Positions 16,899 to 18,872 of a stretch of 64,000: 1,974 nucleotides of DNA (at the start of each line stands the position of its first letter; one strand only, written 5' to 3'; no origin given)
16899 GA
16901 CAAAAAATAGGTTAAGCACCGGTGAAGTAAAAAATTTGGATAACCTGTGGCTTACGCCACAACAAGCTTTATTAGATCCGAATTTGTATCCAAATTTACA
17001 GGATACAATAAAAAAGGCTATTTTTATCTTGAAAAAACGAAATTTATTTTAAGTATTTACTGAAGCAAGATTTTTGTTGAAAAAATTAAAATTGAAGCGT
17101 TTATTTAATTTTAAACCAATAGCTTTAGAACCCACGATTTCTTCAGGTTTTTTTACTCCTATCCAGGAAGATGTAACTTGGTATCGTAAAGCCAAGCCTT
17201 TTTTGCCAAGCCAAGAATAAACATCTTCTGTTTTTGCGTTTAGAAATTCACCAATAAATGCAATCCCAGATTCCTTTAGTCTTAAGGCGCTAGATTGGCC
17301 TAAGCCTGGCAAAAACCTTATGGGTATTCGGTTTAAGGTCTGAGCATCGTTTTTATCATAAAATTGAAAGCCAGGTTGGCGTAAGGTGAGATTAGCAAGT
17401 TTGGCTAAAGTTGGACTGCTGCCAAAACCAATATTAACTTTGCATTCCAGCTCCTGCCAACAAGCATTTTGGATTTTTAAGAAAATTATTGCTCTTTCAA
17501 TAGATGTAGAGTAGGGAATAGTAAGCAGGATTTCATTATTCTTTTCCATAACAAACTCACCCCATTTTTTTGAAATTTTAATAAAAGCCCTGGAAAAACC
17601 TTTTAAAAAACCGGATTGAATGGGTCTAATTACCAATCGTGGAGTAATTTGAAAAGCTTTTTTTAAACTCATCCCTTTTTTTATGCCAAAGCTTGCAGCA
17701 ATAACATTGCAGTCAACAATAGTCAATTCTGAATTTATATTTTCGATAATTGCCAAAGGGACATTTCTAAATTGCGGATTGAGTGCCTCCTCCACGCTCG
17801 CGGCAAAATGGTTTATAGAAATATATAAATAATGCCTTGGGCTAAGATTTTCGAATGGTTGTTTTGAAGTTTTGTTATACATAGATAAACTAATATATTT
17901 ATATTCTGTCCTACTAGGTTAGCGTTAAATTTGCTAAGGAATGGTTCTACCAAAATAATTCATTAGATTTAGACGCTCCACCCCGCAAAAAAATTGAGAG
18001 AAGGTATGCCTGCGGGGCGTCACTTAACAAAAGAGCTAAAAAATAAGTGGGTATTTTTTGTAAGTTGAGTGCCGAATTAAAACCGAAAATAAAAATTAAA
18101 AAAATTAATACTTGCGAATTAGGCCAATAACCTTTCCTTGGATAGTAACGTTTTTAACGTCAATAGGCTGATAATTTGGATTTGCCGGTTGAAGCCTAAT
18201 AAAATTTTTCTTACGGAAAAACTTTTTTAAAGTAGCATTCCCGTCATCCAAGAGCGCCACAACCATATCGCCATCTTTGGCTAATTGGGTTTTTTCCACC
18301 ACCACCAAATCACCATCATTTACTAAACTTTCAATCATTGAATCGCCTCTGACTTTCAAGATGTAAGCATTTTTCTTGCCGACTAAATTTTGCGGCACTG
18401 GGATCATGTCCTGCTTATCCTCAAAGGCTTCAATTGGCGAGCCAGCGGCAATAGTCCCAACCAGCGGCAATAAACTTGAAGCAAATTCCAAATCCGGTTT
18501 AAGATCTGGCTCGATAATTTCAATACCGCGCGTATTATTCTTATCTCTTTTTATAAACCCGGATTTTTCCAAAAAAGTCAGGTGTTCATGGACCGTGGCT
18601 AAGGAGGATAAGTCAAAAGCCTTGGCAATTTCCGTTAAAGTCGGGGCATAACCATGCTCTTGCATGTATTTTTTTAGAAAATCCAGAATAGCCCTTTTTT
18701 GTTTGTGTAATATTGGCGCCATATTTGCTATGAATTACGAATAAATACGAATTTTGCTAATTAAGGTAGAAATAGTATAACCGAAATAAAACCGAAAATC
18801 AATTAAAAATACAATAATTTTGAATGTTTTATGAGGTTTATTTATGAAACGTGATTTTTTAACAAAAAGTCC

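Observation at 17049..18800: lexA with an adjacent catalytically dead Y-family polymerase (ImuB-like) but no imuA/dnaE2 partner in the window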

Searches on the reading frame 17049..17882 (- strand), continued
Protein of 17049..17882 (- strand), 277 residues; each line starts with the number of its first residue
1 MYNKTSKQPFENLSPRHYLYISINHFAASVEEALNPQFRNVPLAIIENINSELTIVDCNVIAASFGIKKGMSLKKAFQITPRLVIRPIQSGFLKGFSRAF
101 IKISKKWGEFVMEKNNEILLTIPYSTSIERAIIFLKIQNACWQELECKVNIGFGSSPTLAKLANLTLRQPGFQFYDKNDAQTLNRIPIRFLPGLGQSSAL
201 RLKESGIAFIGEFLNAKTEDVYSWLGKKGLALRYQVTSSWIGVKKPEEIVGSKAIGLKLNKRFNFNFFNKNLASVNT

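Call 41: find_homologous_proteins(query=A3, max_evalue=0.000001)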
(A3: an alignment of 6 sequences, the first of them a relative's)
Query A3 (6 sequences) (277 aa, profile of the alignment): 29 proteins with E <= 0.000001 among 8000 candidates.
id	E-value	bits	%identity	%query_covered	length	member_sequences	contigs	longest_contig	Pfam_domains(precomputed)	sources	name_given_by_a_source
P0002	1.7e-128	445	61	94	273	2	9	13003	PF00817.26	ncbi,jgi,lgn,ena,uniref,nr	ncbi:MAG: hypothetical protein COT26_00765 [Candidatus Kerfeldbacteria bacterium CG08_land_8_20_14_0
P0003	2.9e-128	445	61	94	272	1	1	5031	PF00817.26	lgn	-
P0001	3.4e-120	418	100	100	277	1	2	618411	PF00817.26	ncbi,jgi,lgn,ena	ncbi:MAG: hypothetical protein WCT08_00960 [Patescibacteria group bacterium]|jgi:DNA polymerase-4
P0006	2.3e-111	389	33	78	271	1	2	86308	PF00817.26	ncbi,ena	-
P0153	9.9e-97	341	33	78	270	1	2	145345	PF00817.26,PF11798.15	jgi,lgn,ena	jgi:nucleotidyltransferase/DNA polymerase involved in DNA repair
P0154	2.1e-96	340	32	78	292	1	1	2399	PF00817.26,PF11798.15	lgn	-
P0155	2.8e-96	340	33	78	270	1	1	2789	PF00817.26,PF11798.15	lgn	-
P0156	3.1e-96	340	33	78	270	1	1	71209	PF00817.26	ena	-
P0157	5.6e-96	339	33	78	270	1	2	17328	PF00817.26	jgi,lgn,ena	jgi:DNA polymerase-4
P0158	1.5e-95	337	34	78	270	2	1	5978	PF00817.26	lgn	-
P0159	1.5e-95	337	33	78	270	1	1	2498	PF00817.26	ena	-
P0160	2.6e-94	333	33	78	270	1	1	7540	PF00817.26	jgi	jgi:DNA polymerase IV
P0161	1.0e-93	331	33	78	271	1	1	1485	PF00817.26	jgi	jgi:nucleotidyltransferase/DNA polymerase involved in DNA repair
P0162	3.1e-93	330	32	78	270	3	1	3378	PF00817.26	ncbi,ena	ncbi:MAG: hypothetical protein AAB549_00490 [Patescibacteria group bacterium]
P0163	7.7e-93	328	33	78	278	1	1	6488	PF00817.26,PF11798.15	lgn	-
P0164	2.5e-91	323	32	78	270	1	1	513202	PF00817.26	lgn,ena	-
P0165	4.6e-84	300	35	78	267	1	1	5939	PF00817.26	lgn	-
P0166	4.2e-83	296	36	71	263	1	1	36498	PF00817.26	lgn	-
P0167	9.7e-83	295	35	71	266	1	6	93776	PF00817.26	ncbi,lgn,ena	ncbi:MAG: hypothetical protein AAB445_01700 [Patescibacteria group bacterium]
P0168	1.4e-82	295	37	71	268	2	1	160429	PF00817.26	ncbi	ncbi:MAG: hypothetical protein AAB515_03835 [Patescibacteria group bacterium]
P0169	3.4e-82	294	36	76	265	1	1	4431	PF00817.26,PF11798.15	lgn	-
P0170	5.2e-82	293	34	79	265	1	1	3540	PF00817.26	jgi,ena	-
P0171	1.1e-81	292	34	79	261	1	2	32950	PF00817.26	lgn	-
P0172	1.3e-80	288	35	71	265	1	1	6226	PF00817.26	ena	-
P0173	4.2e-79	283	33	78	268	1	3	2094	PF00817.26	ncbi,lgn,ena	-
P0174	1.0e-78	282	33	78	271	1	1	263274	PF00817.26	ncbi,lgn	-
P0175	3.1e-76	274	35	72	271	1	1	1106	PF00817.26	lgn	-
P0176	9.8e-75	269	37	75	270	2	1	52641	PF00817.26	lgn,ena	-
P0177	7.5e-9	53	20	70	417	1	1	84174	PF11799.14,PF10391.16,PF00817.26,PF11798.15,PF21999.3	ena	-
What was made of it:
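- The family search found no full-size member on those long contigs (call 41). iPolY is therefore probably not an obligatory part of the module.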

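Call 47: search_solved_structures(query=A3, max_evalue=1, show_alignments=1)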
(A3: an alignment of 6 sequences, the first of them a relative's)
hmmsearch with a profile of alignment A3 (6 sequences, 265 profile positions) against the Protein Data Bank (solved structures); distinct sequences matched with E-value up to 1: 83 (the best 60 are shown).
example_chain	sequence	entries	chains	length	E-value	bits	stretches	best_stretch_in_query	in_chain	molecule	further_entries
4nlg_A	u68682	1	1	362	4.4e-22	81.6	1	12-242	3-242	DNA polymerase IV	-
4f50_A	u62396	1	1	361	4.5e-22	81.6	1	12-239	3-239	DNA polymerase IV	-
3bq0_A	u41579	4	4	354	4.8e-22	81.5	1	12-238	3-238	DNA polymerase IV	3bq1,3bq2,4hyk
1k1q_A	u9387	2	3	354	7.1e-22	80.9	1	12-238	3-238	DBH protein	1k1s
4f4w_A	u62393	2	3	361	8.8e-22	80.6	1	12-241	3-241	DNA polymerase IV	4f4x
4f4y_A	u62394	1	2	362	9.5e-22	80.5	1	12-239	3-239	DNA polymerase IV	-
1im4_A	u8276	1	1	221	1.3e-20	76.8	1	8-214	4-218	DBH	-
3pr4_A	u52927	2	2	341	1.3e-20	76.7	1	12-225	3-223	DNA polymerase IV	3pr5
4gc7_A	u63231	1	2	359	2e-20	76.2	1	9-225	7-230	DNA polymerase IV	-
3pvx_A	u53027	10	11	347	2.1e-20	76.1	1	10-225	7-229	DNA polymerase IV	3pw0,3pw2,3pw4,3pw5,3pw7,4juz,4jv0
3v6h_A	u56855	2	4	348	2.1e-20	76.1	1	10-225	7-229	DNA polymerase IV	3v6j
2uvv_A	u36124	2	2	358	2.2e-20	76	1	10-225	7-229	DNA POLYMERASE IV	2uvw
2bq3_A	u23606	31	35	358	2.2e-20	76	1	10-225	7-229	DNA POLYMERASE IV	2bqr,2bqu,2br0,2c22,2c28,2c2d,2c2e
2uvr_A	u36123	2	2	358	2.2e-20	76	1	10-225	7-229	DNA POLYMERASE IV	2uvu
2w9b_A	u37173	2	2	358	2.3e-20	76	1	10-224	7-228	DNA POLYMERASE IV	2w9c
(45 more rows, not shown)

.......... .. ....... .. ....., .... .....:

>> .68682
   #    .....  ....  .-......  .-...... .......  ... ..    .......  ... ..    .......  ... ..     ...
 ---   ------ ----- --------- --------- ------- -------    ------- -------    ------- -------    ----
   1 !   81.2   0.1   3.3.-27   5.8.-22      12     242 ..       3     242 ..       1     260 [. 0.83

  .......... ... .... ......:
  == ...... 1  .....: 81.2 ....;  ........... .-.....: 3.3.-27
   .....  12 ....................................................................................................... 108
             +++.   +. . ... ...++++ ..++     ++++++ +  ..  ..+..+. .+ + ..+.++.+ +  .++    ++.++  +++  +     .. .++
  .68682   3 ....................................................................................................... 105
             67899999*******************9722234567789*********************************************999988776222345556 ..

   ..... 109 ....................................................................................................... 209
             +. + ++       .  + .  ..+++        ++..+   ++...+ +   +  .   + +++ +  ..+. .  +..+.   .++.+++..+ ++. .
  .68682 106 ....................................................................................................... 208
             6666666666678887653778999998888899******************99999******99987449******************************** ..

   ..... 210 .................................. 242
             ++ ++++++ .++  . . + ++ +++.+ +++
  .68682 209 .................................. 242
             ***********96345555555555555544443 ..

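Call 48: search_dna_similar(query=window:17049-17882:-, collection=plasmids, mode=protein, max_evalue=0.001, max_rows=40, rows=spread)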
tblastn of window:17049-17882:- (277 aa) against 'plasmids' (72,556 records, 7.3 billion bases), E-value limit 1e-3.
Records with a match: 1001; places in all: 1002; records where one place covers at least 80% of the query: 19.
Best place of each record, by identity: <60% 1001.
By first word of the organism name: Escherichia 308; Enterobacter 248; Salmonella 235; Klebsiella 54; Citrobacter 30; Leclercia 10; Nostoc 9; Paenibacillus 7; Rhizobium 7; Vibrio 7; and 54 more.
By predicted mobility (MOB-suite, as given by PLSDB): conjugative 901; non-mobilizable 77; mobilizable 23.
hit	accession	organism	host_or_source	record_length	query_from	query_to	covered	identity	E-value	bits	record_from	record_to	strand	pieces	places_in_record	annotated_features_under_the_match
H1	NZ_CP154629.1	Acetoanaerobium noterae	cell culture,Sludge of a digestion ...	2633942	10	253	88%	29.1%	5e-6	55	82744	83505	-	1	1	none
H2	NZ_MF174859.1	Escherichia coli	feces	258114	6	216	76%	24.8%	6e-4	49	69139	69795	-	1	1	Y-family DNA polymerase | umuD: translesion error-prone DNA polymerase V autoproteolytic subunit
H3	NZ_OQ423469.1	Escherichia coli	-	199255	9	216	75%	25.1%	6e-4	49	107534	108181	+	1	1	umuC: translesion error-prone DNA polymerase V subunit UmuC | umuD: translesion error-prone DNA polymerase V autoproteolytic subunit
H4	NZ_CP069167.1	Salmonella enterica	grass carp,whole organism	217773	9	216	75%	25.1%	6e-4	49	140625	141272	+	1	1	umuC: translesion error-prone DNA polymerase V subunit UmuC | umuD: translesion error-prone DNA polymerase V autoproteolytic subunit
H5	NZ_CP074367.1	Escherichia coli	bovine,whole organism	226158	9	216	75%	25.1%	6e-4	49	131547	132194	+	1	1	umuC: translesion error-prone DNA polymerase V subunit UmuC | umuD: translesion error-prone DNA polymerase V autoproteolytic subunit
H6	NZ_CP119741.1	Escherichia coli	bovine,pure culture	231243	9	216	75%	25.1%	6e-4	49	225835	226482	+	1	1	umuC: translesion error-prone DNA polymerase V subunit UmuC | umuD: translesion error-prone DNA polymerase V autoproteolytic subunit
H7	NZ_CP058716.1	Escherichia coli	Manis javanica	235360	9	216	75%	25.1%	6e-4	49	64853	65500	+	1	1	umuC: translesion error-prone DNA polymerase V subunit UmuC | umuD: translesion error-prone DNA polymerase V autoproteolytic subunit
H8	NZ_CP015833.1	Escherichia coli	Homo sapiens,fecal sample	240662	9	216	75%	25.1%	6e-4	49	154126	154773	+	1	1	umuC: translesion error-prone DNA polymerase V subunit UmuC | umuD: translesion error-prone DNA polymerase V autoproteolytic subunit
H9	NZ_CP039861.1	Salmonella enterica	Homo sapiens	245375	9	216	75%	25.1%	6e-4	49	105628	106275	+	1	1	umuC: translesion error-prone DNA polymerase V subunit UmuC | umuD: translesion error-prone DNA polymerase V autoproteolytic subunit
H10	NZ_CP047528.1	Salmonella enterica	feces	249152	9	216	75%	25.1%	6e-4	49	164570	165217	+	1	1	umuC: translesion error-prone DNA polymerase V subunit UmuC | umuD: translesion error-prone DNA polymerase V autoproteolytic subunit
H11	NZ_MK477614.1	Salmonella enterica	Homo sapiens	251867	9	216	75%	25.1%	6e-4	49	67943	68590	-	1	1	umuC: translesion error-prone DNA polymerase V subunit UmuC | umuD: translesion error-prone DNA polymerase V autoproteolytic subunit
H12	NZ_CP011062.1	Escherichia coli str. Sanji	pheasant,pheasant duodenum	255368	9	216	75%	25.1%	6e-4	49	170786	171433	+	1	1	umuC: translesion error-prone DNA polymerase V subunit UmuC | umuD: translesion error-prone DNA polymerase V autoproteolytic subunit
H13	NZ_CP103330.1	Escherichia coli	feces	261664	9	216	75%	25.1%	6e-4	49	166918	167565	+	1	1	umuC: translesion error-prone DNA polymerase V subunit UmuC | umuD: translesion error-prone DNA polymerase V autoproteolytic subunit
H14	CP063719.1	Escherichia coli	Veal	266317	9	216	75%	25.1%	6e-4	49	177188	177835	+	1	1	umuC: translesion error-prone DNA polymerase V subunit UmuC | umuD: translesion error-prone DNA polymerase V autoproteolytic subunit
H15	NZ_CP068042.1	Escherichia coli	Bovine,cell culture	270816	9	216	75%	25.1%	6e-4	49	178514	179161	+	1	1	umuC: translesion error-prone DNA polymerase V subunit UmuC | umuD: translesion error-prone DNA polymerase V autoproteolytic subunit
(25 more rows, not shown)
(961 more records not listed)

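Call 49: predict_structure(alignment_id=A4)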
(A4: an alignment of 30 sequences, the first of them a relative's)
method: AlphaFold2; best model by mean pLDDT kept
length: 277 residues; sequences in the alignment: 30
mean_pLDDT: 85.1   pTM: 0.77
mean pLDDT of the five models: 85.1, 84.5, 84.3, 83.9, 81.2
residues with pLDDT >= 90: 202; 70-90: 23; 50-70: 9; < 50: 43
segments of 3 or more residues with pLDDT < 50: 1-8, 10-12, 245-276
pLDDT, mean of each block of 10 residues (from residue 1): 46 76 94 95 93 93 95 96 96 94 92 91 91 96 94 96 94 93 94 94 96 95 95 89 50 43 43 47
secondary structure, 60 per line:
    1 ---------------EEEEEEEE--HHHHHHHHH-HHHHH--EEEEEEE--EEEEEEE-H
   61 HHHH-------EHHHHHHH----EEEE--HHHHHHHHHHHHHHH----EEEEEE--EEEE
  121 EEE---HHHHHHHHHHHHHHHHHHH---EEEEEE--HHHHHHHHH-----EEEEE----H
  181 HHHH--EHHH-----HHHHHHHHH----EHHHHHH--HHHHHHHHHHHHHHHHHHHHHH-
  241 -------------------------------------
elements in order: E16-23 H26-34 H36-40 E43-49 E52-58 H60-64 H73-79 E84-87 H90-104 E109-114 E117-123 H127-145 E149-154 H157-165 E171-175 H180-184 H196-204 H210-215 H218-239
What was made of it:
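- On Y-family DNA polymerase superfamily (PF00817 IMS): The model ends with the thumb helix 218-239 followed by a disordered tail (call 49).
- The AF2 model is confident (call 49).
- Tried and rejected: It was repeated with 30 sequences (call 49).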

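Call 51: fold_search(model_id=the predicted structure, library=pdb)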
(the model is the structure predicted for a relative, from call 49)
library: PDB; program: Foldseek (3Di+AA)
matches with E <= 10: 866; with E <= 0.001: 183
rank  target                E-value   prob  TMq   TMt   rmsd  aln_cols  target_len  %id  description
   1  9a5e_A                1.7e-20  1.00  0.73  0.50   3.1       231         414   26  Integrative model of DPO41-RPOZ by crosslinking MS and deep learning (released 2024-09-18)
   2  4f4w_A                1.9e-19  1.00  0.69  0.56   3.7       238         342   23  Y-family DNA polymerase chimera Dbh-Dpo4-Dpo4 #1 (released 2013-01-02)
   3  2j6u_A                2.2e-18  1.00  0.72  0.59   2.9       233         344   22  Ternary complex of Sulfolobus solfataricus Dpo4 DNA polymerase, O6- methylguanine modified DNA, and dGTP. (released 2006-11-22)
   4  2uvu_A                5.1e-18  1.00  0.70  0.57   3.1       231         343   22  Crystal structures of mutant Dpo4 DNA polymerases with 8-oxoG containing DNA template-primer constructs (released 2007-05-08)
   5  4ir1_A                5.8e-18  1.00  0.70  0.58   3.5       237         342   22  Polymerase-DNA Complex (released 2013-04-10)
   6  2rdi                  9.8e-18  1.00  0.69  0.58   3.1       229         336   23  Snapshots of a Y-family DNA polymerase in replication: Dpo4 in apo and binary/ternary complex forms (released 2008-06-24)
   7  2jei_A                1.0e-17  1.00  0.72  0.59   3.0       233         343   22  The Molecular Basis of Selectivity of Nucleoside Triphosphate Incorporation Opposite O6-Benzylguanine by Sulfolobus so (released 2007-03-13)
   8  4f4y_A                1.2e-17  1.00  0.68  0.56   3.6       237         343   23  Y-family DNA polymerase chimera Dbh-Dpo4-Dbh (released 2013-01-02)
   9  4g3i_A                1.3e-17  1.00  0.73  0.60   2.7       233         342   21  Crystal structure of Dpo4 in complex with DNA duplex (released 2013-08-07)
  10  2jef_A                1.4e-17  1.00  0.72  0.59   2.9       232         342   22  The Molecular Basis of Selectivity of Nucleotide Triphosphate Incorporation Opposite O6-Benzylguanine by Sulfolobus so (released 2007-03-13)
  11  1k1q_B                1.4e-17  1.00  0.68  0.56   3.5       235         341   23  Crystal Structure of a DinB Family Error Prone DNA Polymerase from Sulfolobus solfataricus (released 2001-10-31)
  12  2va2_B                2.1e-17  1.00  0.72  0.59   2.9       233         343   21  Complex structure of Sulfolobus solfataricus DPO4 and DNA duplex containing a hydrophobic thymine isostere 2,4-difluor (released 2007-10-30)
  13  4dez                  2.4e-17  1.00  0.69  0.81   2.8       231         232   19  Structure of MsDpo4 (released 2012-08-22)
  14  4irc_A                2.7e-17  1.00  0.71  0.58   3.1       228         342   22  Polymerase-DNA complex (released 2013-04-10)
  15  2uvw_A                4.9e-17  1.00  0.71  0.58   3.0       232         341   22  Crystal structures of mutant Dpo4 DNA polymerases with 8-oxoG containing DNA template-primer constructs (released 2007-05-08)
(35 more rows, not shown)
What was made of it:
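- On Y-family DNA polymerase superfamily (PF00817 IMS): Foldseek E 1e-18 to 1e-20 and TM about 0.7 to Dpo4/Dbh/Pol IV (calls 49, 51).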

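Call 96: find_related_loci(query=A3, collection=metagenome_contigs, flank=9000)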
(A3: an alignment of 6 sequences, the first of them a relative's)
Query A3 (277 aa) in metagenome_contigs; peptide patterns used: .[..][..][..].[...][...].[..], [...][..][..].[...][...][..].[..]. (x = any residue, [..] = any of these).
99 stretches matched a pattern; 6 encode a relative of the query (tblastn E <= 1e-3); 6 distinct loci.
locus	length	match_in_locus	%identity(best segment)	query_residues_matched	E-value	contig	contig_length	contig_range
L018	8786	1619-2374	60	16-275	5e-99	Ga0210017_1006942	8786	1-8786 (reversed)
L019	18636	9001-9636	40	21-232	2e-53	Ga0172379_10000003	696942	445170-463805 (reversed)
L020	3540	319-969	35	21-235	2e-45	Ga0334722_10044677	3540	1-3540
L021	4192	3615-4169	36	20-202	3e-45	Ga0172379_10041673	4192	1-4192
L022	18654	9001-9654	33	20-235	9e-43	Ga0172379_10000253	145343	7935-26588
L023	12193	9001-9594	35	20-215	2e-41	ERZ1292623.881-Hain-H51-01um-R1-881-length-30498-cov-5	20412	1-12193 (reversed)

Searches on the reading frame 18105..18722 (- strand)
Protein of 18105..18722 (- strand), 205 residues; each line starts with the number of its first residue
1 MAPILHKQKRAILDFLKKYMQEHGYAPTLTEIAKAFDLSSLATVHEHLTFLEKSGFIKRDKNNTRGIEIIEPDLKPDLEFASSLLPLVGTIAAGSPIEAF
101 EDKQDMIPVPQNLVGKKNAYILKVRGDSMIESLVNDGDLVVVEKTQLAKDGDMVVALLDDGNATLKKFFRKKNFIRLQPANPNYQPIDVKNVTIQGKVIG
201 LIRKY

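Call 3: search_protein_families(library=pfam, proteins=[window:18105-18722:-], max_evalue=1)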
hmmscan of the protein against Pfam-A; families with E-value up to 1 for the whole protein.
window:18105-18722:- (205 aa): 15 families
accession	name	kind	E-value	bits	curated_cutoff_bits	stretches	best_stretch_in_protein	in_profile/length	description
PF00717.28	Peptidase_S24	-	1.7e-33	115.2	23.3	1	86-199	1-116/116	Peptidase S24-like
PF01726.22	LexA_DNA_bind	-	3.9e-17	62.2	23.7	1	6-66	5-65/65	LexA DNA binding domain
PF09339.16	HTH_IclR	-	0.00017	21.7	22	1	12-60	8-51/52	IclR helix-turn-helix domain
PF01475.25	FUR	-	0.00039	21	23.1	1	7-61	8-63/121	Ferric uptake regulator family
PF12840.13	HTH_20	-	0.00045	20.6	27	1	6-58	3-49/51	Helix-turn-helix domain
PF13412.12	HTH_24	-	0.0044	17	21.9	1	21-58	13-48/48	Winged helix-turn-helix DNA-binding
PF01047.28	MarR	-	0.0079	16.5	24.6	1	27-63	18-53/59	MarR family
PF05732.17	RepL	-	0.018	15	20.3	1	28-74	77-119/164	Firmicute plasmid replication protein (RepL)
PF04539.22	Sigma70_r3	-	0.02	15.4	25.3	1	17-39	11-33/78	Sigma-70 region 3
PF01022.26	HTH_5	-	0.024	15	22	1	28-58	17-46/47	Bacterial regulatory protein, arsR family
PF09409.15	PUB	-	0.064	13.6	34.3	0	175-198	18-41/82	PUB domain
PF21476.4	PF0610-like_N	-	0.12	13.1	33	1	28-54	16-41/50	PF0610-like, N-terminal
PF04703.18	FaeA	-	0.14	12.9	20.7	1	10-60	3-48/62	FaeA-like protein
PF08279.18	HTH_11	-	0.14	12.5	25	1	14-56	4-44/55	HTH domain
PF09012.17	FeoC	-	0.2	12.3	21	1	12-61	1-48/69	FeoC like transcriptional regulator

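Call 4: search_protein_families(library=ncbifam, proteins=[window:18105-18722:-], max_evalue=1)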
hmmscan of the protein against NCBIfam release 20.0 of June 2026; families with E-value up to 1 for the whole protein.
window:18105-18722:- (205 aa): 13 families
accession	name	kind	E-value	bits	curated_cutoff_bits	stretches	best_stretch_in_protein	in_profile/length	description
TIGR00498.1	lexA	equivalog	4.9e-57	192.8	110.95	1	5-204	4-201/203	transcriptional repressor LexA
NF007621.2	PRK10276.1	subfamily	1.7e-18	66.7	110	1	93-200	2-112/115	translesion error-prone DNA polymerase V autoproteolytic subunit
NF033789.1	repress_SdpR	subfamily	0.00011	22.1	100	1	7-63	8-57/79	autorepressor SdpR family transcription factor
TIGR01884.1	cas_HTH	subfamily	0.0087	15.5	60.2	1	28-66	158-195/202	CRISPR-associated CARF protein Csa3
NF045644.1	TransRegBhcR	equivalog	0.026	13.8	350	1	13-63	29-76/267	HTH-type transcriptional regulator BhcR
NF040939.2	trans_reg_lrs14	equivalog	0.03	14.4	90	1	23-65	33-74/103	Lrs14 family HTH-type transcriptional regulator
NF005413.0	PRK06986.1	subfamily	0.047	13.5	201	1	6-61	96-150/241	RNA polymerase sigma factor FliA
NF040755.1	AgaR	equivalog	0.049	12.8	260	1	22-60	17-53/256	transcriptional repressor AgaR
NF053606.1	Sta1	subfamily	0.07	13.2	80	1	20-64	29-71/100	Sta1 family transcriptional regulator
NF047406.1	TransRegPerRTherm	equivalog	0.095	12.9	200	1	5-57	6-58/130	manganese-dependent transcriptional regulator PerR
NF033788.1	HTH_metalloreg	subfamily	0.1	12.4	55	1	28-62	27-60/77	metalloregulator ArsR/SmtB family transcription factor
NF051876.1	transXXX_HumD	equivalog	0.15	12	120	1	103-178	11-87/129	HumD family translesion DNA polymerase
NF041413.1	ArsR_Rv2640c_fam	equivalog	0.18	12.2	155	1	26-63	58-94/118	Rv2640c family ArsR-like transcriptional regulator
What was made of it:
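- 18105..18722 (-): lexA, 205 aa, canonical SOS repressor (winged-helix DNA-binding domain plus S24 autopeptidase domain). TIGR00498 192.8 bits; PF01726 and PF00717 (calls 3, 4).
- On LexA (TIGR00498): PF01726 and PF00717 both hit (calls 3, 4).
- Checked: lexA is at 18105..18722 (-), 205 aa. It scores 192.8 bits on TIGR00498 (cut-off 110.95) (call 4).
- The LexA C-terminal domain scores 66.7 bits on the UmuD model (call 4).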
